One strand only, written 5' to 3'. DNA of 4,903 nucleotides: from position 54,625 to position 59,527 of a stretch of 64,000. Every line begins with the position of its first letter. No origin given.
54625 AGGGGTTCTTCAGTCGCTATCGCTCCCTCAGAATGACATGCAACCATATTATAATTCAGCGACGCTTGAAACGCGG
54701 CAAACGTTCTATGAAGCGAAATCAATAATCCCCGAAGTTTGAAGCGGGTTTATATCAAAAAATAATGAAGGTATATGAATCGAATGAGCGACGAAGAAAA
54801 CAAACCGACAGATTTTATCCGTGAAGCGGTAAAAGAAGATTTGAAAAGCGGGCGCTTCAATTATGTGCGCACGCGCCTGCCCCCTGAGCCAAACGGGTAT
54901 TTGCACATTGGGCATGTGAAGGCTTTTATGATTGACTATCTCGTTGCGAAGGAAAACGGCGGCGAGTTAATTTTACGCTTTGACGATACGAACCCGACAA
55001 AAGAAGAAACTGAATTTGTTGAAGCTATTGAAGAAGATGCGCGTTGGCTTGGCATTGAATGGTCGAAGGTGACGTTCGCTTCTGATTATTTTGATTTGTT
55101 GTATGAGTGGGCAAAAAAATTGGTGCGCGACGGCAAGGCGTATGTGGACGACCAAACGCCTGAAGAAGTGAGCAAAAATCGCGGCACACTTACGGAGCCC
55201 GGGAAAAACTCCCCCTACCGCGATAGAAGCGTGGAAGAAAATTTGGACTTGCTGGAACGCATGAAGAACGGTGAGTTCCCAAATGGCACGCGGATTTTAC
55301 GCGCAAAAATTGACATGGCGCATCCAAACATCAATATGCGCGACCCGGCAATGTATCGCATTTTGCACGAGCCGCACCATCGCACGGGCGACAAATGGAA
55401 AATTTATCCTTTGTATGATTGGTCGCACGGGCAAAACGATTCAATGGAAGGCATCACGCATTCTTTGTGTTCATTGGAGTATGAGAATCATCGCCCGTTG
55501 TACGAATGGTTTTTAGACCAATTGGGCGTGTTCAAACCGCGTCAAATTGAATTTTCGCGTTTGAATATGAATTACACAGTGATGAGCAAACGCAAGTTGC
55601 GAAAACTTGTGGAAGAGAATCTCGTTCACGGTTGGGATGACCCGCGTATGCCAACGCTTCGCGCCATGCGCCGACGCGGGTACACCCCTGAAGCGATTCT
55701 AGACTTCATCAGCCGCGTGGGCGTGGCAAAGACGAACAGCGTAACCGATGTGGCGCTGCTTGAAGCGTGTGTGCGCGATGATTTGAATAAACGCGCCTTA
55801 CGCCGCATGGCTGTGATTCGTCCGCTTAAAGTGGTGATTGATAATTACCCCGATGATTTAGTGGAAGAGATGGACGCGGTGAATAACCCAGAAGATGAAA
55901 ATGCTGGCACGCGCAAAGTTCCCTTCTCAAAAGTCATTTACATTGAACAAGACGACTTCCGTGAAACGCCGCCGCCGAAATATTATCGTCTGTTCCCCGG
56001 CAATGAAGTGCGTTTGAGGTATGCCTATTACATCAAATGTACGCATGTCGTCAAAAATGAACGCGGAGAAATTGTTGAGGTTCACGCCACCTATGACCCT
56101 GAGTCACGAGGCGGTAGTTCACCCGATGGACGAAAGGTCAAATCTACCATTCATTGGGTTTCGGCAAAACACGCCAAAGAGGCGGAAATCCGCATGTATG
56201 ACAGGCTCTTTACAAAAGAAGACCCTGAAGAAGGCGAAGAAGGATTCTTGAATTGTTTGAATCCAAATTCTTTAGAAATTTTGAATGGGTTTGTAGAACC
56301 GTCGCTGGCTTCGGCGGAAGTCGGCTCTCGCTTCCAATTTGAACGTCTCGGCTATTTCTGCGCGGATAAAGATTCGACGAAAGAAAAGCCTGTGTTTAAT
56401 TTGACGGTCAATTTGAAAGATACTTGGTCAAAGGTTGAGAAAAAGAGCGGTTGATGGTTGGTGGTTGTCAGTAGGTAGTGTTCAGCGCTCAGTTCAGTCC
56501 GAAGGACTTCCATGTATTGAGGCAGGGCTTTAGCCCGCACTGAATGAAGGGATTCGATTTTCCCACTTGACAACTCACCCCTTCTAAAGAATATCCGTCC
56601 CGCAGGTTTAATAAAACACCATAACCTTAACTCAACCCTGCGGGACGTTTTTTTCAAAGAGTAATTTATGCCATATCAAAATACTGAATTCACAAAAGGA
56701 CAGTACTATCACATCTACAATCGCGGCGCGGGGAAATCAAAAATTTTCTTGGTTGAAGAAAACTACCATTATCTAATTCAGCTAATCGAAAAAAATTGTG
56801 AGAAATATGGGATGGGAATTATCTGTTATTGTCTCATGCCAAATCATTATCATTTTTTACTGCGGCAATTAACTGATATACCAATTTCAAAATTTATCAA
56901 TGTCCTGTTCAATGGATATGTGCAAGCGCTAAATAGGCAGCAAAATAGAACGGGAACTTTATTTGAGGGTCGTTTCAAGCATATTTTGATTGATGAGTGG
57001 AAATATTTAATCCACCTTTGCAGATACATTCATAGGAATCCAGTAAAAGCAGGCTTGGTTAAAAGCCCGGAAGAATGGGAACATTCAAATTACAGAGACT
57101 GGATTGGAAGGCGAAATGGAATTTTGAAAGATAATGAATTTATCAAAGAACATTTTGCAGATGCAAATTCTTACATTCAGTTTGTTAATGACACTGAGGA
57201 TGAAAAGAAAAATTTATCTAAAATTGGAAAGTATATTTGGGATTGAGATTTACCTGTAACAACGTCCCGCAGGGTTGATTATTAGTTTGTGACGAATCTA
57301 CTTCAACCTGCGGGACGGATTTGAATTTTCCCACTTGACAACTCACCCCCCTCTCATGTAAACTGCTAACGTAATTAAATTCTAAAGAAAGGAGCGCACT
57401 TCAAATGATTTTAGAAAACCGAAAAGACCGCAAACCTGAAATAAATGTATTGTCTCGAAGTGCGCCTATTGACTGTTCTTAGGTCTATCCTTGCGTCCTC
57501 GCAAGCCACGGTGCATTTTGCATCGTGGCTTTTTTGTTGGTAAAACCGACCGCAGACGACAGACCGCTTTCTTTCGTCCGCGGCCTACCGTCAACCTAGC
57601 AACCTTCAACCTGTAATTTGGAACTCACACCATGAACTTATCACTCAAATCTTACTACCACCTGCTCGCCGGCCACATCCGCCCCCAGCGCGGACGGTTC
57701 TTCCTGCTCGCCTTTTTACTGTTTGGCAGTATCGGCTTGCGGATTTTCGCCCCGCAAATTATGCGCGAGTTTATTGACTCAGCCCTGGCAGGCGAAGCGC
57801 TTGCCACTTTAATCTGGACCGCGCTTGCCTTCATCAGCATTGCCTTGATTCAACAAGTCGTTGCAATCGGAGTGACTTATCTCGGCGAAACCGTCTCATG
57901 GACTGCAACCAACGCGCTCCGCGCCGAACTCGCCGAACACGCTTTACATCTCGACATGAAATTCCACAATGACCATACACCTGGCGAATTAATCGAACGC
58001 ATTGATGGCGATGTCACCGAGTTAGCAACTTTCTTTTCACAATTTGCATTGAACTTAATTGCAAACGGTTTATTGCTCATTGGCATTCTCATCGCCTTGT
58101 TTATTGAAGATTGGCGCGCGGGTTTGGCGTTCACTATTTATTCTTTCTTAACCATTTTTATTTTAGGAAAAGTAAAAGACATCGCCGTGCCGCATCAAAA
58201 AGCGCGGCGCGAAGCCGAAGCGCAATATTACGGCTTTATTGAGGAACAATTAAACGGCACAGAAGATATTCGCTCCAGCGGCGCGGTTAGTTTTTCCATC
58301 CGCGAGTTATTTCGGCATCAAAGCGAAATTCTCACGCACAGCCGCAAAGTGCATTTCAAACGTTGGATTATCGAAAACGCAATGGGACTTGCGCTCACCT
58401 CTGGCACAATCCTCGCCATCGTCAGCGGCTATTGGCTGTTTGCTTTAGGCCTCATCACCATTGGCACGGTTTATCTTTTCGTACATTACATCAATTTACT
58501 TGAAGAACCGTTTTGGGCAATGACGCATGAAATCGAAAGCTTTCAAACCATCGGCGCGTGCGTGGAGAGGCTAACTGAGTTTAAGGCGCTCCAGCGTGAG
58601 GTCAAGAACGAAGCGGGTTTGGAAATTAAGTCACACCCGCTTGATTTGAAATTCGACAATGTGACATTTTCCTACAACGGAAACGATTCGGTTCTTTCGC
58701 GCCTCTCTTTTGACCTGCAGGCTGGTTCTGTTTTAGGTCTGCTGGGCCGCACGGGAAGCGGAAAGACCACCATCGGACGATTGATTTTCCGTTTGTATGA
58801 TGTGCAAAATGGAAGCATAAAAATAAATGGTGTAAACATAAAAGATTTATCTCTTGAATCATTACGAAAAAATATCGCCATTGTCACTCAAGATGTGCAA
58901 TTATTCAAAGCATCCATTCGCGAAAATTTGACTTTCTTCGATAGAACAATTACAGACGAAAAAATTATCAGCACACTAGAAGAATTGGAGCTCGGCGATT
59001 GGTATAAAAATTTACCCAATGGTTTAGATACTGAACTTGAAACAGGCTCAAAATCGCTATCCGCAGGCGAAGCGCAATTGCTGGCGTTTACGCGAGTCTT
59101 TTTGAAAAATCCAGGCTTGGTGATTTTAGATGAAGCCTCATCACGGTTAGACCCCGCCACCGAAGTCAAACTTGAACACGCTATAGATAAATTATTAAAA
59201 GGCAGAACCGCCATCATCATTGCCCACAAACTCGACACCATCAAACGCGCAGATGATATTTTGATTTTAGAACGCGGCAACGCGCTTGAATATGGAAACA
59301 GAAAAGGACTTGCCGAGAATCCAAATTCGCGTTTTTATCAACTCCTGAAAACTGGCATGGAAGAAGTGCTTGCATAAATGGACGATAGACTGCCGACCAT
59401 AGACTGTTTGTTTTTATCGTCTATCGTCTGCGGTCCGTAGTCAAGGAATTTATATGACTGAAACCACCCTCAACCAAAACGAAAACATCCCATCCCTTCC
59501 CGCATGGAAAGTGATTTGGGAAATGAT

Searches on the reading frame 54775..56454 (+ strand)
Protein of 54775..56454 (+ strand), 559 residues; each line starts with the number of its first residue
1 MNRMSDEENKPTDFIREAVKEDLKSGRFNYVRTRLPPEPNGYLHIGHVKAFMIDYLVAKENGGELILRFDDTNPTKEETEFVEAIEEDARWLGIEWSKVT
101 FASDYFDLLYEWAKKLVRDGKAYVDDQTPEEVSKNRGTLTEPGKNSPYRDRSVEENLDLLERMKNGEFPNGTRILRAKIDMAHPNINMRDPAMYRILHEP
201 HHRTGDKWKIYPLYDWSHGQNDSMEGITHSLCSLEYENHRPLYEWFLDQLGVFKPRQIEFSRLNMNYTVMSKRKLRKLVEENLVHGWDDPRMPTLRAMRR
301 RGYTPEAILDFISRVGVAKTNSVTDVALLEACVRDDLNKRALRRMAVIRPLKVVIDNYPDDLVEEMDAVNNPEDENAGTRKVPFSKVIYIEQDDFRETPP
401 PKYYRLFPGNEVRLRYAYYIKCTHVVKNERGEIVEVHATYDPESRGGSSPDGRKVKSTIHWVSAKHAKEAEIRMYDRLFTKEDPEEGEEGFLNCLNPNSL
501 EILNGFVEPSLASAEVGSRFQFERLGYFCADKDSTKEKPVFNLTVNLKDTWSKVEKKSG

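Call 50: search_protein_families(library=pfam, proteins=[window:54775-56454:+], max_evalue=0.00001)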
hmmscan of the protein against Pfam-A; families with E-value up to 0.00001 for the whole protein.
window:54775-56454:+ (559 aa): 3 families
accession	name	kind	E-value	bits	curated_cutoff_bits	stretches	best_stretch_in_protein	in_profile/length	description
PF00749.27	tRNA-synt_1c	-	5.8e-105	351.1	23.4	1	31-338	2-313/314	tRNA synthetases class I (E and Q), catalytic domain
PF03950.23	tRNA-synt_1c_C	-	5.5e-29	100.7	23.9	1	341-441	1-91/91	tRNA synthetases class I (E and Q), anti-codon binding domain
PF20974.2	tRNA-synt_1c_C2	-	1.9e-26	93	23.9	1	458-531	1-69/69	tRNA synthetases class I (E and Q), anti-codon binding domain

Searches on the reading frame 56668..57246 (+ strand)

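Call 50: search_protein_families(library=pfam, proteins=[window:56668-57246:+], max_evalue=0.00001)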
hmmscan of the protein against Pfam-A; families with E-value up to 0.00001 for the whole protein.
window:56668-57246:+ (192 aa): 1 family
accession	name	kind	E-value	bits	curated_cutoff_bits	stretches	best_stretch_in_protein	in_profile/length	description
PF01797.21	Y1_Tnp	-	2.2e-10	41.2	23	1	12-124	5-121/121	Transposase IS200 like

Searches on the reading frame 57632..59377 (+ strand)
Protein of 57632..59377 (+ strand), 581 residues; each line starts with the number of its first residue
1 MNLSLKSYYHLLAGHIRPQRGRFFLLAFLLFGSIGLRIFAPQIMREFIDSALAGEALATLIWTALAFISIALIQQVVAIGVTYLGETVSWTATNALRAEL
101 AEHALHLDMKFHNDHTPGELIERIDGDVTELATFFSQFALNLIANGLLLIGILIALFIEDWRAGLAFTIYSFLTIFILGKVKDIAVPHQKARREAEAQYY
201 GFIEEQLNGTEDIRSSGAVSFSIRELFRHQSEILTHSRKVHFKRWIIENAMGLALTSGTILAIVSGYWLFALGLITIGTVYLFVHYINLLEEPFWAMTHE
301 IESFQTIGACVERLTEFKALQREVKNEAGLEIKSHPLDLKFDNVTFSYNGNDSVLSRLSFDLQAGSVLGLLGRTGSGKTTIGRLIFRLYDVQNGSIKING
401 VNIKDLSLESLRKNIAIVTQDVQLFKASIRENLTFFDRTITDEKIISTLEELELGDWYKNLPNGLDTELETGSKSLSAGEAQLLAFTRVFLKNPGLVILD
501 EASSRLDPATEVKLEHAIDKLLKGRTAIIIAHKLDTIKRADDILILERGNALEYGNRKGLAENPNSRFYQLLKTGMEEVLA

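Call 50: search_protein_families(library=pfam, proteins=[window:57632-59377:+], max_evalue=0.00001)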
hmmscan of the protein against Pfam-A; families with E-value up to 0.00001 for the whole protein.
window:57632-59377:+ (581 aa): 2 families
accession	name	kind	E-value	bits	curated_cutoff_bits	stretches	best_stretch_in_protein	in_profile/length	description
PF00005.33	ABC_tran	-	6.2e-28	98.6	25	1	355-503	1-136/137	ABC transporter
PF00664.28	ABC_membrane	-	8.6e-27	94.9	28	1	24-290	2-270/274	ABC transporter transmembrane region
